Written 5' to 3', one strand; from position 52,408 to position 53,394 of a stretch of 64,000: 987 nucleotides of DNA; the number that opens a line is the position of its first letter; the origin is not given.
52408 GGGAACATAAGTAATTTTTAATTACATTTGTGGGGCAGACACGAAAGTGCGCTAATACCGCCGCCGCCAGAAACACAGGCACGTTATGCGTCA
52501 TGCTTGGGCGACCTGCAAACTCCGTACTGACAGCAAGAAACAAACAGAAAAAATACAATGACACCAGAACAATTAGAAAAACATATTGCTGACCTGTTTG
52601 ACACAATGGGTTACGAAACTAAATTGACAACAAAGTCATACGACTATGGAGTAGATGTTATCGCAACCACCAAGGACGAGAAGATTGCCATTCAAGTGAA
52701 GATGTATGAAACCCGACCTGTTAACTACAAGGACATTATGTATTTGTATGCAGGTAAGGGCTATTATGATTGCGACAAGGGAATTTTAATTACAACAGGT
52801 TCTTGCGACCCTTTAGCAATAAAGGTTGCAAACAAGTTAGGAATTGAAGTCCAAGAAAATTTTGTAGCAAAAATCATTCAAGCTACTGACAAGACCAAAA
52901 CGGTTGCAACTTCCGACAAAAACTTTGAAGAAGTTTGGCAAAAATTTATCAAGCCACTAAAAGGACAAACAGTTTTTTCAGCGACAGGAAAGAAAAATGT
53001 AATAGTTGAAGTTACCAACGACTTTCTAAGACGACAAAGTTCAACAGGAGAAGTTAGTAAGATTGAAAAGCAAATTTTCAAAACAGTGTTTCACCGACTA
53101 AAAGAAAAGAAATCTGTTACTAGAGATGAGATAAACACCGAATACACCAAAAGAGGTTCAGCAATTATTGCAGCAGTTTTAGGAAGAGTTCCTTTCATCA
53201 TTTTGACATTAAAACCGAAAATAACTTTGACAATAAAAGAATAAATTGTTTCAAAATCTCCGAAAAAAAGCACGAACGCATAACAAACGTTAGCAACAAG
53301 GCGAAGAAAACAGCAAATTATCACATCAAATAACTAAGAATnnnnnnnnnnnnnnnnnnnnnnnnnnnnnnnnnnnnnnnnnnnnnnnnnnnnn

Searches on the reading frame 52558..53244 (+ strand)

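Call 80: search_protein_families(library=pfam, proteins=[window:52558-53244:+], max_evalue=0.001)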
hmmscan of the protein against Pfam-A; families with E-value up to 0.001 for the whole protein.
window:52558-53244:+ (228 aa): 3 families
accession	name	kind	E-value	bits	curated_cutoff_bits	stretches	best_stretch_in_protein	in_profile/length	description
PF04471.18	Mrr_cat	-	4.5e-20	72.3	21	1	1-93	4-99/115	Restriction endonuclease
PF22722.2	NA-iREase1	-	7.8e-10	39.1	27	1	6-91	1-88/106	NACHT-associated inactive Restriction Endonuclease 1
PF13156.12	Mrr_cat_2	-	2.5e-08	34.3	22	1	6-100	6-104/127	Restriction endonuclease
